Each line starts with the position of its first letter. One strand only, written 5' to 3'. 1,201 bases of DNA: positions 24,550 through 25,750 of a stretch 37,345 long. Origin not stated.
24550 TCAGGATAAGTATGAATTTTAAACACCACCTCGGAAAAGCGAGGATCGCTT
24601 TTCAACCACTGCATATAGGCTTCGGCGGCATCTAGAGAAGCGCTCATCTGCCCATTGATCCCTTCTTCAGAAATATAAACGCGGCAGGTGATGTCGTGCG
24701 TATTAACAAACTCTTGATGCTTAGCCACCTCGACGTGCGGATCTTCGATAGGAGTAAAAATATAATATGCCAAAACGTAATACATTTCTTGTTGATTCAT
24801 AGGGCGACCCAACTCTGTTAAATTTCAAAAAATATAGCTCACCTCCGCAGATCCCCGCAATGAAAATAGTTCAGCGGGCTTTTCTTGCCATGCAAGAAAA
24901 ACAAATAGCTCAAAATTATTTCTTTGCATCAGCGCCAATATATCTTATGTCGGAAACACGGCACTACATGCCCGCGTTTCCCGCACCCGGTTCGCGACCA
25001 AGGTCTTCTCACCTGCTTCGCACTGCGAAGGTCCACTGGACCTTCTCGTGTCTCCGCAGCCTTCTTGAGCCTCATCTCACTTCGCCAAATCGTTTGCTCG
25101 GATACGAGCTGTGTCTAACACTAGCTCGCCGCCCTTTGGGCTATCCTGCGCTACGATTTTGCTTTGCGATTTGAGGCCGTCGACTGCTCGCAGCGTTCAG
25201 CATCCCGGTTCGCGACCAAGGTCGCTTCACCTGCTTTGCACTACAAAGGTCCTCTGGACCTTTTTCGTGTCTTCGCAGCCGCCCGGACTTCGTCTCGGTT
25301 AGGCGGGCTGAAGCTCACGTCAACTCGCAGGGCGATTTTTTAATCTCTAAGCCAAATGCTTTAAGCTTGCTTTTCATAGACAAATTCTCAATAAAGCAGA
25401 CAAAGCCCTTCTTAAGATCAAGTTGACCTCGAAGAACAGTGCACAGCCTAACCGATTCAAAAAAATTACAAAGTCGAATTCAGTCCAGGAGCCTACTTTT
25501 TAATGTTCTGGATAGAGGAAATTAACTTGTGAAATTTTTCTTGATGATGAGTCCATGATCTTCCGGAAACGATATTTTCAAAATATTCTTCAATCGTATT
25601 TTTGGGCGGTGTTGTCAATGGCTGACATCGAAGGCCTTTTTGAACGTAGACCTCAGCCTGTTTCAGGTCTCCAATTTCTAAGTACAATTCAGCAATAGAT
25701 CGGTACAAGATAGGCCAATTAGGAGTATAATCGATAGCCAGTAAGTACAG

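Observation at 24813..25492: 680-bp gene-free region with two 76/77-nt direct repeats whose hairpins show compensatory changes: candidate structured RNA locus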

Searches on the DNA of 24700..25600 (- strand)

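Call 7: search_rna_families(source=window, start=24700, end=25600, threshold=evalue, max_evalue=10, show_alignments=3)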
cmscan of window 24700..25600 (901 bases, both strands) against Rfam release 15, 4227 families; matches with E-value up to 10: 4.
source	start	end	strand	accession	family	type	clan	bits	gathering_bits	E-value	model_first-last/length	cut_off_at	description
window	24744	24884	+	RF01470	rli38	Gene; sRNA;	-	22.1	49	1.9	1-150/150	no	Listeria sRNA rli38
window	25453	25533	-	RF00068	SNORD21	Gene; snRNA; snoRNA; CD-box;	-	18.2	63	3.2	1-95/95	no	Small nucleolar RNA SNORD21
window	25344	25417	-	RF00355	snoR28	Gene; snRNA; snoRNA; CD-box;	-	16.3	45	7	1-78/78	no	Small nucleolar RNA snoR28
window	25503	25540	+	RF03001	leuA-Halobacteria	Cis-reg;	-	14.7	47.9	3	1-53/53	no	leuA-Halobacteria RNA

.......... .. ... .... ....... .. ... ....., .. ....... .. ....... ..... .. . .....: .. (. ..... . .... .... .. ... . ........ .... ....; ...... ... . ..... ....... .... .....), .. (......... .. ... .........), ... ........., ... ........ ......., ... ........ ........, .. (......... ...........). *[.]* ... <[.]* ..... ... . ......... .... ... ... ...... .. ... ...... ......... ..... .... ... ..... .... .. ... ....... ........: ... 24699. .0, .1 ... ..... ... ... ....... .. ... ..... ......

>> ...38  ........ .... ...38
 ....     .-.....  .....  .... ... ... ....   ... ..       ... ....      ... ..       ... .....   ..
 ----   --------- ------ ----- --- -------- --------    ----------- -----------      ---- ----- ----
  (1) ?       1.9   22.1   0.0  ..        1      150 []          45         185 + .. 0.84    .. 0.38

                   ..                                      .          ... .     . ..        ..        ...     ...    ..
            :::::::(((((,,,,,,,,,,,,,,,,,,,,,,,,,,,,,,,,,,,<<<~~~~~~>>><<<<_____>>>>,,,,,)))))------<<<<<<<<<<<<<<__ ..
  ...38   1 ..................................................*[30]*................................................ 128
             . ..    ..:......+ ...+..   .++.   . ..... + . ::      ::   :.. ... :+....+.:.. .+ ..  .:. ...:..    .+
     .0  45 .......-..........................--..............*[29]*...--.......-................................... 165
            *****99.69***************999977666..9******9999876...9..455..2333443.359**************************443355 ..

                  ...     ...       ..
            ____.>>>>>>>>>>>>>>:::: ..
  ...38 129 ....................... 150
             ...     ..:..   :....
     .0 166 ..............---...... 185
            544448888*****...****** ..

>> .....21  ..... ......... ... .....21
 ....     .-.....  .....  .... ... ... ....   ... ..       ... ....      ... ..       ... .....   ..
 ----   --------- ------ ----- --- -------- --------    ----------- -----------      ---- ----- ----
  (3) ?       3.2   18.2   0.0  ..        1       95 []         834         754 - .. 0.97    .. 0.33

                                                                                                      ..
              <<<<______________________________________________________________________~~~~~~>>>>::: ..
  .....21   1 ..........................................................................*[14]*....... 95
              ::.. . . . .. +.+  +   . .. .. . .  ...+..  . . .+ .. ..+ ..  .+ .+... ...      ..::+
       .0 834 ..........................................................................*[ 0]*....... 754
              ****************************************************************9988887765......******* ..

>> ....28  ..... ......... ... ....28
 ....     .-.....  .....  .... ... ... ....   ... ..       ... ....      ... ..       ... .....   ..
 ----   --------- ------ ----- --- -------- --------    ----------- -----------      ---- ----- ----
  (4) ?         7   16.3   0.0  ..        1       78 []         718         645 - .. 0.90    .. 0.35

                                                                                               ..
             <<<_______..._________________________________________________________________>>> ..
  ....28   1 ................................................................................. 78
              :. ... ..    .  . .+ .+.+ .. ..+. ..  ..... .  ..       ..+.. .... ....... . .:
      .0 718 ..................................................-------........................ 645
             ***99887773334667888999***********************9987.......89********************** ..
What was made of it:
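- On Any Rfam RNA family (riboswitch, sRNA, ribozyme, HEARO, etc.): Nothing was found in the region at E <= 10 (call 7).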

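Call 54: search_dna_similar(query=window:24940-25345:-, collection=plasmids, mode=distant, max_evalue=0.001, max_rows=15)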
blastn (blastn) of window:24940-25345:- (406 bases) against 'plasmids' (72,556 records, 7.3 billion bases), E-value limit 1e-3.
No match.

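Call 55: search_dna_similar(query=window:24940-25345:-, collection=phages, mode=distant, max_evalue=0.001, max_rows=15)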
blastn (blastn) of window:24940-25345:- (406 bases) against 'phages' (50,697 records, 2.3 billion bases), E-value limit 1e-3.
No match.

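Call 62: build_rna_model(alignment_id=A1, structure=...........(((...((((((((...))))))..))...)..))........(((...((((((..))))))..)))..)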
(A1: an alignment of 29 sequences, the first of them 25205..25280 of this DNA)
Model R1 built from alignment A1 (29 sequences, 81 columns); structure: as given.
model positions 75; base pairs 20; branch points 1; effective number of sequences 1.88; information 0.753 bits per position. Calibrated on 0.2 Mb of random sequence (short: E-values are rough).
structure used (alignment columns):
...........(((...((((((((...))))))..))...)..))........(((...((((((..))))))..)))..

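Call 63: search_with_rna_model(model_id=R1, source=window, filters=off, max_evalue=10)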
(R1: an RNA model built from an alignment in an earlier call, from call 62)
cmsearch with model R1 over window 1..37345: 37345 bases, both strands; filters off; matches with E-value up to 10: 22.
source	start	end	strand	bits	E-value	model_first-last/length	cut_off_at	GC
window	24987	25061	-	95.1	7.9e-21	1-75/75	no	0.63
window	25205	25280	-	94.3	1.2e-20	1-75/75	no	0.57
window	25027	25045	+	14.9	0.053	17-35/75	no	0.58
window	25245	25263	+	12.1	0.24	17-35/75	no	0.47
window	5284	5357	-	8.9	1.3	1-75/75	no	0.49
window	14465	14526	-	8.6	1.6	1-75/75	no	0.5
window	28165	28221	+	8.4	1.8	1-75/75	no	0.6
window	19488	19560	-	8.4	1.8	1-75/75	no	0.62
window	22894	22965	+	8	2.2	1-75/75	no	0.56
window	11560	11650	-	7.3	3.1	1-75/75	no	0.47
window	15752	15830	+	7.3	3.1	1-75/75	no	0.54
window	19742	19802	-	7.3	3.3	1-75/75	no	0.51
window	32006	32080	-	7.1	3.5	1-75/75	no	0.48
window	36702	36759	-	6.3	5.4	1-75/75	no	0.6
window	26677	26716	-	6.1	5.9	1-75/75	no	0.65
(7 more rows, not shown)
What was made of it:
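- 24987..25061 (-): Unit 1, a 75-nt structured core module. Its sense orientation is inferred to be the minus strand. Its 3' hairpin is partly decayed (GACC/GGTC only). CM R1 scores it 95.1 bits, E = 8e-21 (call 63).
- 25205..25280 (-): Unit 2, a 76-nt structured core module with all three helices intact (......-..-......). CM R1 scores it 94.3 bits, E = 1e-20 (call 63).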

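Call 64: search_with_rna_model(model_id=R1, sources=[L002, L003, L004, L005, L006, L007, L008, L009, L010, L011, L012, L013, L014, L015, L016, L017, L018, L019, L020, L021, L022, L023, L024, L025, L026, L027, L028, L029, L030, L031, L032, L033, L034, L035, L036, L037, L038, L039, L040, L041, L042, L043, L044, L045, L046, L047, L048, L049, L050, L051, L052, L053, L054, L055, L056, L057, L058, L059, L060, L061, L062, L063, L064, L065, L066, L067, L068, L069, L070, L071, L072, L073, L074, L075, L076, L077, L078, L079, L080, L081], max_evalue=1)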
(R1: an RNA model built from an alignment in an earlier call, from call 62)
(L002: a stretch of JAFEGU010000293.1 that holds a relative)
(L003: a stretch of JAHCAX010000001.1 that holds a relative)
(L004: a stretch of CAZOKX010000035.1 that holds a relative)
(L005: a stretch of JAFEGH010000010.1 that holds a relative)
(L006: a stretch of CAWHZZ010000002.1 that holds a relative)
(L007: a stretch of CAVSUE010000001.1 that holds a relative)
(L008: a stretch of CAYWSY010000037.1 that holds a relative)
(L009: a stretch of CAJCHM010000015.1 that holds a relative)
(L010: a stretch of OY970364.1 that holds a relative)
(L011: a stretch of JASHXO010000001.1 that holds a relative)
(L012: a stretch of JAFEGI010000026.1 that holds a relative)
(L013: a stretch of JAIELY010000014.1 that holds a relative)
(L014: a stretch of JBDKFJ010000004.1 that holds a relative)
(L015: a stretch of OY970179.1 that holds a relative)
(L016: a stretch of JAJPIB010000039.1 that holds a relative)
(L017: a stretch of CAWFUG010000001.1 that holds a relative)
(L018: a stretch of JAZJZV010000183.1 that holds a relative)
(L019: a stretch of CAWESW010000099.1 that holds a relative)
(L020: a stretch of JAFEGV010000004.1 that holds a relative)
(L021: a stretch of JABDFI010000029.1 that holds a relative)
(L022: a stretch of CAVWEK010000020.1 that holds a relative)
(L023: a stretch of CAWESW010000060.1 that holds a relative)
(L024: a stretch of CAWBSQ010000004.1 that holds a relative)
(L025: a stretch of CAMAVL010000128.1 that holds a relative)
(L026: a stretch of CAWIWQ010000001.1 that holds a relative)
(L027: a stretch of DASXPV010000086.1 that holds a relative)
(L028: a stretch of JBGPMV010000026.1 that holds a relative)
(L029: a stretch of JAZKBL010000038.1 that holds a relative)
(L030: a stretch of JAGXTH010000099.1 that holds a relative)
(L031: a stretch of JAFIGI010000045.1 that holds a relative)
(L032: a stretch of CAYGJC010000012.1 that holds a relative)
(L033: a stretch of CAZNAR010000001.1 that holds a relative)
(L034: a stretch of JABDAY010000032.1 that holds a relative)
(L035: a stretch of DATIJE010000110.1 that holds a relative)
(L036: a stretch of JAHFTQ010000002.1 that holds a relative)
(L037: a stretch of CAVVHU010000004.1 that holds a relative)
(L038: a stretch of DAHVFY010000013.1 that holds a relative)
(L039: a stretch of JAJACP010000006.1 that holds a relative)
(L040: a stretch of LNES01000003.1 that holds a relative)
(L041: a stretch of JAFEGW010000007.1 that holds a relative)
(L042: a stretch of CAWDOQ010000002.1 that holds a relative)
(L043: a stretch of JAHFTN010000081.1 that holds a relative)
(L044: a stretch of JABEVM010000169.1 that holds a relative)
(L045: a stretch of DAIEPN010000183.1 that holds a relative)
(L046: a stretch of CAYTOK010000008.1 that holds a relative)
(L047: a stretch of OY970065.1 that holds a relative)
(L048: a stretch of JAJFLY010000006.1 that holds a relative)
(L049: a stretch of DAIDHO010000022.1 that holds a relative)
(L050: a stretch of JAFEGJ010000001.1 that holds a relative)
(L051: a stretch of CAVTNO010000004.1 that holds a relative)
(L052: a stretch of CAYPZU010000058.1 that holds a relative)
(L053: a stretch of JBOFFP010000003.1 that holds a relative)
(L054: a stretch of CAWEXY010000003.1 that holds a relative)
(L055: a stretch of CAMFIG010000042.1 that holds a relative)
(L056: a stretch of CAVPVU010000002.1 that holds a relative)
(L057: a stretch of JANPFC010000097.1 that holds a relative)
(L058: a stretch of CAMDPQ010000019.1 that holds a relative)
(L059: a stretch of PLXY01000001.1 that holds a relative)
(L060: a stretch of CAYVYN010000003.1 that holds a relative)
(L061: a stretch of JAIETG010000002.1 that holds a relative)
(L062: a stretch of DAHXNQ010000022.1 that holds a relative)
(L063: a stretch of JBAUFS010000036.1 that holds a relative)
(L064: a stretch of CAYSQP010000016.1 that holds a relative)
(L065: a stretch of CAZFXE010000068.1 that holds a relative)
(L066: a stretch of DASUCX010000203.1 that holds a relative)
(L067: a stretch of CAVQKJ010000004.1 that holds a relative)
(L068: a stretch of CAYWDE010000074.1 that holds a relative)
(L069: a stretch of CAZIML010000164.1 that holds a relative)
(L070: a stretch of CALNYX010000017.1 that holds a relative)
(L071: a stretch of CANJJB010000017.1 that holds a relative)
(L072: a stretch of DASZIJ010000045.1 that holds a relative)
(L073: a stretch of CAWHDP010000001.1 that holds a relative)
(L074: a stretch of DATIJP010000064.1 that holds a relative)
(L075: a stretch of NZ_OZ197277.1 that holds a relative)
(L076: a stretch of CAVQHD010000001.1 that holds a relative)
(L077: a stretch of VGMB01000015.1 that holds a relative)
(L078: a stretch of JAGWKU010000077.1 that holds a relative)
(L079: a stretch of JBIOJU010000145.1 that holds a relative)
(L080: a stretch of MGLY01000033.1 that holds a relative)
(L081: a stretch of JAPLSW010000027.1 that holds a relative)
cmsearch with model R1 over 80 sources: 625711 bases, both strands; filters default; matches with E-value up to 1: 3.
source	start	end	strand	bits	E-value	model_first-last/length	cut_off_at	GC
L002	214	288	+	71.8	4e-14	1-75/75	no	0.59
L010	3828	3898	+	57.1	1.1e-10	1-75/75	no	0.59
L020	3645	3708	-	21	0.032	1-75/75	no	0.56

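Call 65: search_with_rna_model(model_id=R1, sources=[window, L002, L010, L020, L082, L083, L084, L085, L086, L087, L088, L089, L090, L091, L092, L093, L094, L095, L096, L097, L098, L099, L100, L101, L102, L103, L104, L105, L106, L107], max_evalue=0.001, make_alignment=true)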
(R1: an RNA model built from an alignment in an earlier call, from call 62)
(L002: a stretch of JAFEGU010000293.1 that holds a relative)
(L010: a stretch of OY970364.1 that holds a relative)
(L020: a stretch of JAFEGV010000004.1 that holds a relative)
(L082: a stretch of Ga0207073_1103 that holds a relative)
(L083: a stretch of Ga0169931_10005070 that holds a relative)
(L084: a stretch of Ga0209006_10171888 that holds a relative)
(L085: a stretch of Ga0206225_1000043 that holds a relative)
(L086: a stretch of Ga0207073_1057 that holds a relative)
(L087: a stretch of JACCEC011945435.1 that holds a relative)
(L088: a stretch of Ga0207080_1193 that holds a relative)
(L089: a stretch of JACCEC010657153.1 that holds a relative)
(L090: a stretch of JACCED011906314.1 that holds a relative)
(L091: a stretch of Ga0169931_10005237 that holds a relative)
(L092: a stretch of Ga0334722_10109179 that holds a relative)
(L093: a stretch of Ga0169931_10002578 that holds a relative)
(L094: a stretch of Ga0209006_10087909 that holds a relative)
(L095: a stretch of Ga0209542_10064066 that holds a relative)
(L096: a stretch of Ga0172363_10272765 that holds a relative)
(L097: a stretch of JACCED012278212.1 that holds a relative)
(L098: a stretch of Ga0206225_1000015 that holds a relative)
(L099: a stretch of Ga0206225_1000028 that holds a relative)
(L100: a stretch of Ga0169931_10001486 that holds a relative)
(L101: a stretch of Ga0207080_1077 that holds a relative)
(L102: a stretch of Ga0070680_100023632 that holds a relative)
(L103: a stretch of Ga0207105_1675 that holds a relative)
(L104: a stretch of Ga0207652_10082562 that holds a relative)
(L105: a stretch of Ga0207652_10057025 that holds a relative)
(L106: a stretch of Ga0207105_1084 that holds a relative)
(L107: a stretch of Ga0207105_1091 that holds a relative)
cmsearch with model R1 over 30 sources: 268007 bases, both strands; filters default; matches with E-value up to 0.001: 37.
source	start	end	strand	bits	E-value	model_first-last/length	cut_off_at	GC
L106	6191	6265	+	101.8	1.5e-21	1-75/75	no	0.64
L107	7098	7172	+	100.2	3.7e-21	1-75/75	no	0.67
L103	468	543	-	96.7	2.3e-20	1-75/75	no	0.61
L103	2485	2560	-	96.7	2.3e-20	1-75/75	no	0.61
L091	13063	13136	-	96.3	3e-20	1-75/75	no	0.66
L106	3500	3575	-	96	3.5e-20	1-75/75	no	0.67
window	24987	25061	-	95.1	5.6e-20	1-75/75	no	0.63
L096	419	493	-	94.6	7.5e-20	1-75/75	no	0.61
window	25205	25280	-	94.3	8.9e-20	1-75/75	no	0.57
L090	6937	7012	-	94.2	9.1e-20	1-75/75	no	0.62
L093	2806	2879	-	93.1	1.7e-19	1-75/75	no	0.64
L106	8564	8639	-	92.6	2.3e-19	1-75/75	no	0.66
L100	2163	2236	-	91.3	4.3e-19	1-75/75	no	0.64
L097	9117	9192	+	91.3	4.4e-19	1-75/75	no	0.62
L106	8958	9031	+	90.7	6.1e-19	1-75/75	no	0.62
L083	4344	4417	-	90.5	6.7e-19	1-75/75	no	0.64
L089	2931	3008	+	83.3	3.4e-17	1-75/75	no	0.64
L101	11009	11076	+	81.4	9.3e-17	1-75/75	no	0.6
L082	1142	1209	+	79.8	2.2e-16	1-75/75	no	0.6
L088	6350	6417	-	79.8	2.2e-16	1-75/75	no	0.6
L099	2281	2348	-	79.5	2.6e-16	1-75/75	no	0.63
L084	1594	1660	-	79.2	3.1e-16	1-75/75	no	0.61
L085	5688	5756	+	78.5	4.4e-16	1-75/75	no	0.64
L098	194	262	+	78.5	4.4e-16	1-75/75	no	0.64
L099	2175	2243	-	78.5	4.4e-16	1-75/75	no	0.64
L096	282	357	-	77.3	8.5e-16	1-75/75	no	0.51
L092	1996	2063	+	77.3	8.7e-16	1-75/75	no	0.68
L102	1320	1388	-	77.2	9.1e-16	1-75/75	no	0.62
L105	1415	1483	+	77.2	9.1e-16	1-75/75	no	0.62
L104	307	375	+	74.7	3.6e-15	1-75/75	no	0.59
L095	3323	3389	-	72.8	9.9e-15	1-75/75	no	0.6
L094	364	431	+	72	1.5e-14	1-75/75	no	0.59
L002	214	288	+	71.8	1.7e-14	1-75/75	no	0.59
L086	9728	9796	-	57.4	4e-11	1-75/75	no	0.54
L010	3828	3898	+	57.1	4.7e-11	1-75/75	no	0.59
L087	92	163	-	42.7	1.2e-07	1-75/75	no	0.47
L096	242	281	-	28.7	0.00022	1-75/75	no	0.57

Alignment A2: 37 matches aligned to the model, 82 columns, each read 5' to 3' on its own strand. Consensus structure (alignment columns), stored with it:
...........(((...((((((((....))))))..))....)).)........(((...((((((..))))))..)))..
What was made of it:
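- The CM finds 37 copies, 32 of them distinct (call 65).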
